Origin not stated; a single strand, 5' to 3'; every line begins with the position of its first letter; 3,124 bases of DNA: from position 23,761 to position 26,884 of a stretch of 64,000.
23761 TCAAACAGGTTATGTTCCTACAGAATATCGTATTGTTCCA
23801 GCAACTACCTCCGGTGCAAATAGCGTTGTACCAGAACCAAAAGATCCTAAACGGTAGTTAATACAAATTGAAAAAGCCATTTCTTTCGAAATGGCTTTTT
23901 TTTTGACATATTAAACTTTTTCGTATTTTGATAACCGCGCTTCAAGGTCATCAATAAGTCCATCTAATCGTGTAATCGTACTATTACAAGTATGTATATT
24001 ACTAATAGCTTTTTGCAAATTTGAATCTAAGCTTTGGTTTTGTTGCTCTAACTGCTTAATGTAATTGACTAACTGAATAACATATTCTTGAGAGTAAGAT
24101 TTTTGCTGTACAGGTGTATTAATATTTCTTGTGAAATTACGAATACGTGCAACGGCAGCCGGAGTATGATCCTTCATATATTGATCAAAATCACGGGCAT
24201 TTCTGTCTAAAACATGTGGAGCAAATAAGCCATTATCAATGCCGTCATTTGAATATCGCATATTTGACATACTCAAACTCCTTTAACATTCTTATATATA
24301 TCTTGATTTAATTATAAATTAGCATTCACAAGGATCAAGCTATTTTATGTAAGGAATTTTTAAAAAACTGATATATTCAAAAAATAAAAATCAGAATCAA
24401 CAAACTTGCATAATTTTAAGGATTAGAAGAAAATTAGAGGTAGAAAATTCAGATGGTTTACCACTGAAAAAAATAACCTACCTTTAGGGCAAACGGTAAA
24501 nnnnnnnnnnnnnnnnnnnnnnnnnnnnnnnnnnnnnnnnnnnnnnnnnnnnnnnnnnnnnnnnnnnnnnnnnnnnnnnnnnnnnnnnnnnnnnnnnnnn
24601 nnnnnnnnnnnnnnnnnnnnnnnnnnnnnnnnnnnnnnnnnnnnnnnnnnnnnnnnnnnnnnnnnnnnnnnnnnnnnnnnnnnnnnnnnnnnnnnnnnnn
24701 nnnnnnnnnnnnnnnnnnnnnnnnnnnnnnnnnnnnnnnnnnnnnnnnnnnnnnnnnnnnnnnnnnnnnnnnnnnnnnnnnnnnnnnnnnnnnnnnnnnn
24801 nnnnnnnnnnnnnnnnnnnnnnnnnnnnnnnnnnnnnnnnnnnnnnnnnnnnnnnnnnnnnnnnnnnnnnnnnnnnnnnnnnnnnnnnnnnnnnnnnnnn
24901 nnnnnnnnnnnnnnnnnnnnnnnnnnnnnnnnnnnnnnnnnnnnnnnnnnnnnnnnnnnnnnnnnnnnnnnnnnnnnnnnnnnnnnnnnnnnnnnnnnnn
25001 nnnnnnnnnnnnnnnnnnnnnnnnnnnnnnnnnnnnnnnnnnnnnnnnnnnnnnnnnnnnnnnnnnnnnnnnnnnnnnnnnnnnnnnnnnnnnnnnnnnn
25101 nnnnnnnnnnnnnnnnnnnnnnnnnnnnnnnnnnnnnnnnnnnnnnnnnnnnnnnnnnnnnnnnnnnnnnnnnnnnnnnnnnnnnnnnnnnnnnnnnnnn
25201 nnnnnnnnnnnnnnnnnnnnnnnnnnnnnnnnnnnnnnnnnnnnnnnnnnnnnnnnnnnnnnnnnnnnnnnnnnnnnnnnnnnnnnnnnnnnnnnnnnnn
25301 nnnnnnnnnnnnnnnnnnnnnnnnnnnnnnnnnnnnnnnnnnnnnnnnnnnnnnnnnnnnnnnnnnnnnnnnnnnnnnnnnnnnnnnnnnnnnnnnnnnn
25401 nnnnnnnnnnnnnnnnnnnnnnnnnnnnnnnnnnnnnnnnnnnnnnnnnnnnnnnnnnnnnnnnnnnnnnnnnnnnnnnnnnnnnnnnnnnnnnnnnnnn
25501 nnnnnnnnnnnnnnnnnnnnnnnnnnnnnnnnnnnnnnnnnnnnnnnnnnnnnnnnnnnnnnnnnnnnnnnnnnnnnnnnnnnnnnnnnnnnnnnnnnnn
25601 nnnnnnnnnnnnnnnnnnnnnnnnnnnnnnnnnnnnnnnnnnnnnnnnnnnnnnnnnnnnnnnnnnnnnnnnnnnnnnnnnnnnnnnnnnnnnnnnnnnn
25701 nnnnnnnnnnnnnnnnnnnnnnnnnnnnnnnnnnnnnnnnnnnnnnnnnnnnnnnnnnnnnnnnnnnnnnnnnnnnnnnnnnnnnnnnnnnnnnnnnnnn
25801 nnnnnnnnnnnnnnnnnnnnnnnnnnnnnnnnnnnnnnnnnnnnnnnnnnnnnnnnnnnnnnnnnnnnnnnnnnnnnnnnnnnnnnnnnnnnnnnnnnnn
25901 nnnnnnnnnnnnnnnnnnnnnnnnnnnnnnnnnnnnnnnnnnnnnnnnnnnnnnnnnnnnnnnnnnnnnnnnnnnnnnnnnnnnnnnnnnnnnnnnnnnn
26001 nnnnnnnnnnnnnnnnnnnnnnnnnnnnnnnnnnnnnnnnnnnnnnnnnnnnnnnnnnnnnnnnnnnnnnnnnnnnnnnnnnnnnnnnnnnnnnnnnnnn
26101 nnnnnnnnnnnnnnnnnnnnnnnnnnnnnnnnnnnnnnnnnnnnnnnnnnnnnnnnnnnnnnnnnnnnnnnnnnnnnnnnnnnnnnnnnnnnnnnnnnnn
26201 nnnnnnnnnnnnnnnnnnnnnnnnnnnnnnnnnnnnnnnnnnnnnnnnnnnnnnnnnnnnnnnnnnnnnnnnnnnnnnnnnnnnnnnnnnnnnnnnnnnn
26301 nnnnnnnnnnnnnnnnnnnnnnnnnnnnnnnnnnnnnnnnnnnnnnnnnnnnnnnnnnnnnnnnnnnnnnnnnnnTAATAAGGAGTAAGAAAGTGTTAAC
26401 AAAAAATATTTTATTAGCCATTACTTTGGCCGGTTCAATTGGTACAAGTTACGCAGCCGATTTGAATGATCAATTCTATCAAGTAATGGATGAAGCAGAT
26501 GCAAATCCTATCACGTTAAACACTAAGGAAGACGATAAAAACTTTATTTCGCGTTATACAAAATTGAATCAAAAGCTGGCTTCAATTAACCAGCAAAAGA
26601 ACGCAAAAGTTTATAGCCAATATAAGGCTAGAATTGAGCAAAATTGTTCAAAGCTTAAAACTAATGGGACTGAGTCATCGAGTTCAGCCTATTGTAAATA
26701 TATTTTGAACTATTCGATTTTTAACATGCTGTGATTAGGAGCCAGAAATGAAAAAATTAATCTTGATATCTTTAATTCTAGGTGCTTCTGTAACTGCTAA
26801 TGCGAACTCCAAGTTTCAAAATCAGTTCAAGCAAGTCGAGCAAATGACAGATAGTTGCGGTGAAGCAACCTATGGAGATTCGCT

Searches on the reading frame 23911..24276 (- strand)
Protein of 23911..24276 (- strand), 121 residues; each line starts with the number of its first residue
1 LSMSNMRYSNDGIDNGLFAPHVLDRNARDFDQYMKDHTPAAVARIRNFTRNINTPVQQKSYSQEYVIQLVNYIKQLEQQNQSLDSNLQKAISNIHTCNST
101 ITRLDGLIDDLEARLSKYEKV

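Call 39: search_protein_families(library=pfam, max_evalue=0.05, proteins=[window:23911-24276:-])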
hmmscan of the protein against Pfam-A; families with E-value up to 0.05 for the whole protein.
window:23911-24276:- (121 aa): 5 families
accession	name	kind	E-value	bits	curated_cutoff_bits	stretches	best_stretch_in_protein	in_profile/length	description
PF09486.15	HrpB7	-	0.00046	21.1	29.7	1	63-118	78-133/157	Bacterial type III secretion protein (HrpB7)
PF10167.14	BORCS8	-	0.0074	16.7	25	1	38-97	41-99/112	BLOC-1-related complex sub-unit 8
PF10046.14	BLOC1_2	-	0.013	16.3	33.4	1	48-116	24-89/96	Biogenesis of lysosome-related organelles complex-1 subunit 2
PF25450.1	Rab11-FIP3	-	0.021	15.5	31.9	1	68-117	58-107/125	Rab11-FIP3-like domain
PF01519.22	DUF16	-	0.023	15.6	40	1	28-112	23-103/104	Protein of unknown function DUF16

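Call 57: search_protein_families(library=phrogs, max_evalue=0.01, proteins=[window:23911-24276:-])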
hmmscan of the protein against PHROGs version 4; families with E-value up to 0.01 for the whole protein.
window:23911-24276:- (121 aa): 0 families

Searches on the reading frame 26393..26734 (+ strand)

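Call 39: search_protein_families(library=pfam, max_evalue=0.05, proteins=[window:26393-26734:+])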
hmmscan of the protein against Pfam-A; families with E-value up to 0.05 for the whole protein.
window:26393-26734:+ (113 aa): 1 family
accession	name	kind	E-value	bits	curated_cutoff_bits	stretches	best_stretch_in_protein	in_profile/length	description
PF22700.2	MVD-like_N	-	0.031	14.3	27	1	9-101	19-105/157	Diphosphomevalonate decarboxylase-like N-terminal domain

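Call 57: search_protein_families(library=phrogs, max_evalue=0.01, proteins=[window:26393-26734:+])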
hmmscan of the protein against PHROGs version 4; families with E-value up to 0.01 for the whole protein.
window:26393-26734:+ (113 aa): 3 families
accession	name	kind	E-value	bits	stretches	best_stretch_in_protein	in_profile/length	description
phrog_13900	-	head and packaging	0.0023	19.3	1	47-96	11-59/132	minor head protein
phrog_30877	-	unknown function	0.0046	17.7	1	32-111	120-201/209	-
phrog_36172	-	unknown function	0.0099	16.3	0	39-79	163-203/296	-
